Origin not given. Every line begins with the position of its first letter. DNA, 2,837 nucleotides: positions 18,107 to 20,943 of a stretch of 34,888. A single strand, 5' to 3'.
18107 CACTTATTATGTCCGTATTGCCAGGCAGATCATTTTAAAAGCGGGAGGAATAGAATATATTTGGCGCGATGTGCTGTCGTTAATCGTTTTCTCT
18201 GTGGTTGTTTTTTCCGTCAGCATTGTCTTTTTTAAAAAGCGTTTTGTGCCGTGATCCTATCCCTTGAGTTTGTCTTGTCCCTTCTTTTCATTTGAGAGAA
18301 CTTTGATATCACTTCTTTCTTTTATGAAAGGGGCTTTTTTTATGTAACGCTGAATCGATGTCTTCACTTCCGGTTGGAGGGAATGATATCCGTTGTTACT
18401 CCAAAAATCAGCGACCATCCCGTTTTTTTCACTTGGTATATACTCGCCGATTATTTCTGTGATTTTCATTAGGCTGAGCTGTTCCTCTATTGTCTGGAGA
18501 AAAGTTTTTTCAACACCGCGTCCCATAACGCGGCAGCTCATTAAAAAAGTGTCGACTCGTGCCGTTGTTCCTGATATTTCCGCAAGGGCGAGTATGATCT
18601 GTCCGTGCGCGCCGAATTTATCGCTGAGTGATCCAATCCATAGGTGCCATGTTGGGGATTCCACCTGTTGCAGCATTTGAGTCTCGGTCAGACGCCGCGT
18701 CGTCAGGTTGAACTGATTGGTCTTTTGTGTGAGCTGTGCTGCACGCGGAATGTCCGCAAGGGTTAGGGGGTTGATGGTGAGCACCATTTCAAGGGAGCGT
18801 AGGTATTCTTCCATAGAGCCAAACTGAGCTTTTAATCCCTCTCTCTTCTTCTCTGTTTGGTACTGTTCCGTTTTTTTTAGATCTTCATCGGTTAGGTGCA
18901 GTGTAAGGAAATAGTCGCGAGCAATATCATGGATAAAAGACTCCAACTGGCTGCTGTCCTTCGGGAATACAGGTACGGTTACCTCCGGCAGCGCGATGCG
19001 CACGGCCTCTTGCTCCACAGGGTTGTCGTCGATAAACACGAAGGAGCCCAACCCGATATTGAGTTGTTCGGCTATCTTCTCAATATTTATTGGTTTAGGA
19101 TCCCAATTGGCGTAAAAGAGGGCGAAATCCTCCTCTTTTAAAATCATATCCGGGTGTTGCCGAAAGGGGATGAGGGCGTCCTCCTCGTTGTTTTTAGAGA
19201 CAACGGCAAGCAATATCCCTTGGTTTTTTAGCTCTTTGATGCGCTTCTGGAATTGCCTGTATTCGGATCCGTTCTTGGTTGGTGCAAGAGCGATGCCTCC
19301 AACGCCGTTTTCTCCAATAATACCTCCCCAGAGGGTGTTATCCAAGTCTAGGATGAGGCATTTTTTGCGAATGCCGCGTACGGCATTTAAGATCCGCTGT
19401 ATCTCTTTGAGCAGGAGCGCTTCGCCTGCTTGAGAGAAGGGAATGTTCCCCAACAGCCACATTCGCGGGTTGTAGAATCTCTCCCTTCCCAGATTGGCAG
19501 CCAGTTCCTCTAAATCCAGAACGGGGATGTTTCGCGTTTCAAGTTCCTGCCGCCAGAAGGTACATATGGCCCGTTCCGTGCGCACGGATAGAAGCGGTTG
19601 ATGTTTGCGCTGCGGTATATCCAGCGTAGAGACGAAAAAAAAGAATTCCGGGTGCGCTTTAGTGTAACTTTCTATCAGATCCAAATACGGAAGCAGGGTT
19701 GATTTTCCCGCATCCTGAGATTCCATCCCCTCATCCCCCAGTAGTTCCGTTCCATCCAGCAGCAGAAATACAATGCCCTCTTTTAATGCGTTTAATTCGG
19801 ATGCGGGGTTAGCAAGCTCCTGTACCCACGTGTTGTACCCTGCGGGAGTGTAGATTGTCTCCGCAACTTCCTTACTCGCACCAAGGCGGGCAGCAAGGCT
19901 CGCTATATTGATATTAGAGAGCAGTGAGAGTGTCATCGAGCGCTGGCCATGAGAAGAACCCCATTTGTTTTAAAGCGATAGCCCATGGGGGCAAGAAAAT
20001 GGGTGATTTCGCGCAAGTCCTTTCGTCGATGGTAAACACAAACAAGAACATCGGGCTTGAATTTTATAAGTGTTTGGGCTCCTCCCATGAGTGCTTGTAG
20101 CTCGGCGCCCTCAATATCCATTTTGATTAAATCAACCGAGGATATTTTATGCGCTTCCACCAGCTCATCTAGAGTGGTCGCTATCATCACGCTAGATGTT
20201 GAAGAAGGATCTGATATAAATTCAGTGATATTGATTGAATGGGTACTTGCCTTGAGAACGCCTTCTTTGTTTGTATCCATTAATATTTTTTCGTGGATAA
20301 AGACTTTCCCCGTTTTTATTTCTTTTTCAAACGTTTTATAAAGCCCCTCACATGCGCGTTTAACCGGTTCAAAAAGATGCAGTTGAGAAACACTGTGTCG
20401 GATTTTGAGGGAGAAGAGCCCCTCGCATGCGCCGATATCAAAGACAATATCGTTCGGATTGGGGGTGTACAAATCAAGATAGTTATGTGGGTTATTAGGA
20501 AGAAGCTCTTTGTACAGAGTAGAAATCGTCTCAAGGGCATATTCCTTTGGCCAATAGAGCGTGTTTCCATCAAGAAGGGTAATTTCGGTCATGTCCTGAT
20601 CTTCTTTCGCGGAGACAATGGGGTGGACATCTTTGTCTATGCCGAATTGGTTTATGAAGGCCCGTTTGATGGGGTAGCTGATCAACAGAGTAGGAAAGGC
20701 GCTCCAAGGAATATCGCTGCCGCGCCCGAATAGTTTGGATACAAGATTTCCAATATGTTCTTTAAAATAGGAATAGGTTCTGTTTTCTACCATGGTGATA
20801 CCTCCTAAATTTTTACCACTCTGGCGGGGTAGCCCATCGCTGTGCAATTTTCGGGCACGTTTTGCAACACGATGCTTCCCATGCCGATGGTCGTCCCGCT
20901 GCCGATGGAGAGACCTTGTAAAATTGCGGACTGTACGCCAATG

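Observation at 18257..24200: Eight-gene ACP-dependent operon (VOC, ACP, KAS III, ACP, SDR, NeuD-like acyltransferase, FkbM methyltransferase, FkbH-like loader) with no PKS, NRPS or glycosyltransferase in view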

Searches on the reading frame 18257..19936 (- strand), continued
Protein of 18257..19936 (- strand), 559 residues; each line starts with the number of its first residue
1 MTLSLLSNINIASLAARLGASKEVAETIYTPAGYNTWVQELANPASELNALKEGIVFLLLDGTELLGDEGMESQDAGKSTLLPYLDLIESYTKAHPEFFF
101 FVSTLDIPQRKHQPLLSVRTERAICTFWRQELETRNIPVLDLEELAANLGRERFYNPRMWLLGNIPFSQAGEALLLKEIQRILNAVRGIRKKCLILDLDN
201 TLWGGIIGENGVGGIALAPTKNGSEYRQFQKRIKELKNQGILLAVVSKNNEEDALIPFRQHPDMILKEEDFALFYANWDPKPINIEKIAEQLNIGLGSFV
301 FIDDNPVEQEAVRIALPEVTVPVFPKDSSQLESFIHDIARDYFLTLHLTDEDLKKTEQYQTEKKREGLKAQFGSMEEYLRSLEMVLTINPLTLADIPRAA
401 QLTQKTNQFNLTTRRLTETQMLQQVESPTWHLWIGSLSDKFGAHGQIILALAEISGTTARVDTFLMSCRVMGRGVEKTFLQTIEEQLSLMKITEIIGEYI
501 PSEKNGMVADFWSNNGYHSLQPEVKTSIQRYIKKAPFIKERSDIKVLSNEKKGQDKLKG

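Call 30: find_related_loci(query=A1, collection=genome_contigs, flank=10000)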
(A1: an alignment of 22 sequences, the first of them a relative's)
Query A1 (559 aa) in genome_contigs; peptide patterns used: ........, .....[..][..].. (x = any residue, [..] = any of these).
600 stretches matched a pattern (row limit reached: there are more); 597 encode a relative of the query (tblastn E <= 1e-3); the best 80 are kept; 80 distinct loci.
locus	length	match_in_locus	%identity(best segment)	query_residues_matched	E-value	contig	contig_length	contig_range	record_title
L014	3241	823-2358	54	3-518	0e+0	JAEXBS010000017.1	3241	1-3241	MAG: Bacteroidetes bacterium isolate OH_SFB_8 k127_373369, whole genome shotgun sequence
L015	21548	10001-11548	53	1-520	1e-178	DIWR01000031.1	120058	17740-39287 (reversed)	MAG TPA_asm: Synergistaceae bacterium UBA6101 UBA6101_contig_342, whole genome shotgun sequence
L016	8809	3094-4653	52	1-524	5e-169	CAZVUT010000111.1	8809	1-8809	MAG TPA_asm: uncultured Synergistaceae bacterium isolate SRP263991_co1_3 genome assembly, contig: NODE_13214_length_8809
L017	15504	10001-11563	52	1-524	1e-162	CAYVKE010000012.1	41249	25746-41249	MAG TPA_asm: uncultured Synergistaceae bacterium isolate SRP239243_co1_347 genome assembly, contig: NODE_1184_length_412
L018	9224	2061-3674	48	2-545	1e-153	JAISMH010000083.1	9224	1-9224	MAG: Synergistaceae bacterium isolate Im510_bin23 k119_2008933, whole genome shotgun sequence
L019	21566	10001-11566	47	28-544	8e-146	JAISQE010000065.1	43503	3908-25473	MAG: Synergistaceae bacterium isolate Kf353_bin122 k119_1204662, whole genome shotgun sequence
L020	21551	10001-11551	46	1-517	6e-144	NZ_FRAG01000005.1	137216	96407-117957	Paramaledivibacter caminithermalis DSM 15212, whole genome shotgun sequence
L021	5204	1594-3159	42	1-523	3e-139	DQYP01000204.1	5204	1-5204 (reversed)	MAG TPA_asm: Thermotogaceae bacterium isolate HyVt-16 Ga0136651_10009959, whole genome shotgun sequence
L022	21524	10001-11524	45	1-505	3e-133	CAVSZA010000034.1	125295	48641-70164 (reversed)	MAG: uncultured Alphaproteobacteria bacterium isolate MFD05521.bin.1.185 genome assembly, contig: contig_22176, whole ge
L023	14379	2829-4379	43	1-518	2e-132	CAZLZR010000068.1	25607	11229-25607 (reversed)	MAG TPA_asm: uncultured Acetivibrio sp. isolate binchicken_co152_19 genome assembly, contig: NODE_2198_length_25607_cov_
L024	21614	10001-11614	40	1-542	8e-129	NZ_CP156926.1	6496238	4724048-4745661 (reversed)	Sporomusa aerivorans strain DSM 13326 chromosome, complete genome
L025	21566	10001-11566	43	1-520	3e-128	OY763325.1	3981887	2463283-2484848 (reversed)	MAG: uncultured Thermotogae bacterium isolate fcbefaaa-1511-4f39-b5ed-7dc52d8fa8ec genome assembly, chromosome: 1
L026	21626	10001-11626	39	1-544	8e-125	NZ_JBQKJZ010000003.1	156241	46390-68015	Clostridium sporogenes strain LCP25S3_F4 contig00003, whole genome shotgun sequence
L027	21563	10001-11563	42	1-517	3e-123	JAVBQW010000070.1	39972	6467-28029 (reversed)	MAG: Thermoguttaceae bacterium isolate EPI_MAG_00177 c_000013153349, whole genome shotgun sequence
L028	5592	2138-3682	38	1-517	5e-118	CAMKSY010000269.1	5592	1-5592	MAG: uncultured Pelosinus sp. isolate SRR12377472_bin.15_metawrap_v1.3_MAG genome assembly, contig: SRR12377472_3074, wh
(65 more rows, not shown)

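Call 71: search_dna_similar(query=window:18257-19936:-, collection=plasmids, mode=protein, max_rows=15, max_evalue=1e-20)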
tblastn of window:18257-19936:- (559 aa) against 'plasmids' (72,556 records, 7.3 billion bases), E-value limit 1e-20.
Records with a match: 188; places in all: 191; records where one place covers at least 80% of the query: 10.
Best place of each record, by identity: <60% 188.
By first word of the organism name: Bacillus 44; Sinorhizobium 40; Streptomyces 37; Ralstonia 15; Clostridium 13; Rhodococcus 5; Rhizobium 4; Burkholderia 2; Methylosinus 2; Erwinia 2; and 22 more.
By predicted mobility (MOB-suite, as given by PLSDB): non-mobilizable 113; mobilizable 70; conjugative 5.
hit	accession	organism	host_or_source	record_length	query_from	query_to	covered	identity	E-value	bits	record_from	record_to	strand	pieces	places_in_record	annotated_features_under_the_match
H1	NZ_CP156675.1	Pseudalkalibacillus hwajinpoensis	mixed culture,soil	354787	17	517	90%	35.6%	1e-75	268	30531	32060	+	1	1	HAD-IIIC family phosphatase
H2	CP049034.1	Rhodobacteraceae bacterium SC52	Apostichopus japonicus,pure ...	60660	29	522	88%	33.8%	2e-66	242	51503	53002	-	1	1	HAD-IIIC family phosphatase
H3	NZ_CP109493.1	Streptomyces sp. NBC_01435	-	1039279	34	517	87%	32.9%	3e-63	232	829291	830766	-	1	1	record has no annotation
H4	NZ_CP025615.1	Niveispirillum cyanobacteriorum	sing cell,cyanobacterial aggregates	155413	129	517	70%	40.5%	2e-70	253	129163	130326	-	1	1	HAD-IIIC family phosphatase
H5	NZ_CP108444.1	Streptomyces sp. NBC_01276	-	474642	34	517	87%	32.3%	3e-62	229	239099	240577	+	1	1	HAD-IIIC family phosphatase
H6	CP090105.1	Sinorhizobium meliloti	Medicago,Cell culture,Plant nodule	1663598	141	517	67%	41.2%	3e-73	261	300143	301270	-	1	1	HAD family hydrolase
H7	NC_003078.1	Sinorhizobium meliloti 1021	-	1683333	141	517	67%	41.3%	1e-63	271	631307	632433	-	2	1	none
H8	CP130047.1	Sinorhizobium meliloti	Medicago,Cell culture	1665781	141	517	66%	42.0%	2e-63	270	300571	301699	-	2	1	HAD family hydrolase | hypothetical protein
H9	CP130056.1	Sinorhizobium meliloti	Medicago,Cell culture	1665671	141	517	66%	42.0%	2e-63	270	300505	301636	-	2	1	HAD family hydrolase | hypothetical protein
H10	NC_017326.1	Sinorhizobium meliloti SM11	-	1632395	141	517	67%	40.9%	9e-74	263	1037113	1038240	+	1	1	none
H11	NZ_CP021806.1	Sinorhizobium meliloti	Medicago truncatula,Single Cell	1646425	141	517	67%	40.9%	9e-74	263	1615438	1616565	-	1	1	none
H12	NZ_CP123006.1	Sinorhizobium meliloti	Medicago sativa,cell culture,nodules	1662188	141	517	67%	40.9%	1e-73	262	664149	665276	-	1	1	none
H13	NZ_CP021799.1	Sinorhizobium meliloti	Medicago sativa,Single Cell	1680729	141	517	67%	40.9%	2e-73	262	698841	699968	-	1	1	none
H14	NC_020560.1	Sinorhizobium meliloti 2011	-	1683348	141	517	67%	40.9%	2e-73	262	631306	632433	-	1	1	none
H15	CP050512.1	Sinorhizobium meliloti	Medicago sativa,cell culture,root nodule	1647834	141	517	67%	40.9%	2e-73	262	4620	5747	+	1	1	HAD-IIIC family phosphatase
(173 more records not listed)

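Call 72: get_annotated_region(hit=H7, flank=9000)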
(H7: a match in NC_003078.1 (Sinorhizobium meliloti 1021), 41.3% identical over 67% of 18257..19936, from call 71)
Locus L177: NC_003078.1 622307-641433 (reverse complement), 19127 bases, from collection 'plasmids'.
description: Sinorhizobium meliloti 1021 plasmid pSymB, complete sequence
organism: Sinorhizobium meliloti 1021 (NCBI taxid 266834)
taxonomy: Bacteria; Pseudomonadota; Alphaproteobacteria; Hyphomicrobiales; Rhizobiaceae; Sinorhizobium; Sinorhizobium meliloti; Sinorhizobium meliloti 1021
host: -; source: -; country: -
typing (MOB-suite, as given by PLSDB): mobilizable; relaxase MOBQ
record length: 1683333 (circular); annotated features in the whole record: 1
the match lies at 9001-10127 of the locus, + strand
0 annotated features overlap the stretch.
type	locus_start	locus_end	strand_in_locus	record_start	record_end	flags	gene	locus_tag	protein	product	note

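Call 73: search_protein_representatives(protein=window:18257-19936:-)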
Query: 559 residues. Proteins with E-value up to 0.001 (for the whole library): 13785; up to 1e-10: 10565; up to 1e-30: 6134. The best 150 are listed.
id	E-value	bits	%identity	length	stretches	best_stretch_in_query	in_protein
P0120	4.1e-146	504.0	47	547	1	3-520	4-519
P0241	6.3e-146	503.4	46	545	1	3-547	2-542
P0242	6.3e-144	496.8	48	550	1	3-544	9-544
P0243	1.3e-135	469.3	46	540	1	2-523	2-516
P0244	1.1e-132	459.7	44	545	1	3-521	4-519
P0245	1.0e-126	439.9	33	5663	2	125-520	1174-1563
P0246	2.0e-126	439.0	44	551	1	1-518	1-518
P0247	1.4e-125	436.2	45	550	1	1-526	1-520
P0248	5.9e-122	424.3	42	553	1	2-522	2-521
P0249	1.1e-121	423.4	42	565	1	1-520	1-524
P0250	1.8e-119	416.1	44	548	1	1-520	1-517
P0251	1.2e-118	413.4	42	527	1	1-520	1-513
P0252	6.6e-118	410.9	42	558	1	1-518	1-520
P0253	2.0e-116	406.0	43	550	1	3-518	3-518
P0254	3.9e-116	405.0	43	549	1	1-522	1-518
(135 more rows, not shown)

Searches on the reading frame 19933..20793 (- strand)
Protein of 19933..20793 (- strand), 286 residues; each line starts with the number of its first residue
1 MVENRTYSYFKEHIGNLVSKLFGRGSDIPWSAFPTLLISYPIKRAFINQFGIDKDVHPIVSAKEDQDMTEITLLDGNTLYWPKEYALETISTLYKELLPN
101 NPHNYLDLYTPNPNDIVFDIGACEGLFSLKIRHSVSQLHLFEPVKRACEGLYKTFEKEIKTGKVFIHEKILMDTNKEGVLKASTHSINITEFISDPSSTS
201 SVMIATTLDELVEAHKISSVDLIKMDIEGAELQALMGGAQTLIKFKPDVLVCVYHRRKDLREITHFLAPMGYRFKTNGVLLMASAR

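Call 4: search_protein_families(library=pfam, proteins=[window:19933-20793:-], max_evalue=0.01)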
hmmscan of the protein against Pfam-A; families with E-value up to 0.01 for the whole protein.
window:19933-20793:- (286 aa): 1 family
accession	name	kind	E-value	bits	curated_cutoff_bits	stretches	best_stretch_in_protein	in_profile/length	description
PF05050.19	Methyltransf_21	-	2.5e-16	60.7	22.7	1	119-274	1-173/173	Methyltransferase FkbM domain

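Call 5: search_protein_families(library=ncbifam, proteins=[window:19933-20793:-], max_evalue=0.01)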
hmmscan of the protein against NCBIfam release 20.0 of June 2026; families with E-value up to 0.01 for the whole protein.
window:19933-20793:- (286 aa): 1 family
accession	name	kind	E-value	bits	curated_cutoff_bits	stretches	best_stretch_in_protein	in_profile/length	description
TIGR01444.1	fkbM_fam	subfamily_domain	9.5e-20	71.5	37.7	1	117-251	2-140/143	FkbM family methyltransferase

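Call 42: search_solved_structures(query=window:19933-20793:-, max_evalue=0.01, show_alignments=1)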
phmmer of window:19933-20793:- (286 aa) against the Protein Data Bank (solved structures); distinct sequences matched with E-value up to 0.01: 1.
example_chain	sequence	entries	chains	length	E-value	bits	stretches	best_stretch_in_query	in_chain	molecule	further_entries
2py6_A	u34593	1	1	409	1.6e-06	31.2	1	221-269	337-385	Methyltransferase FkbM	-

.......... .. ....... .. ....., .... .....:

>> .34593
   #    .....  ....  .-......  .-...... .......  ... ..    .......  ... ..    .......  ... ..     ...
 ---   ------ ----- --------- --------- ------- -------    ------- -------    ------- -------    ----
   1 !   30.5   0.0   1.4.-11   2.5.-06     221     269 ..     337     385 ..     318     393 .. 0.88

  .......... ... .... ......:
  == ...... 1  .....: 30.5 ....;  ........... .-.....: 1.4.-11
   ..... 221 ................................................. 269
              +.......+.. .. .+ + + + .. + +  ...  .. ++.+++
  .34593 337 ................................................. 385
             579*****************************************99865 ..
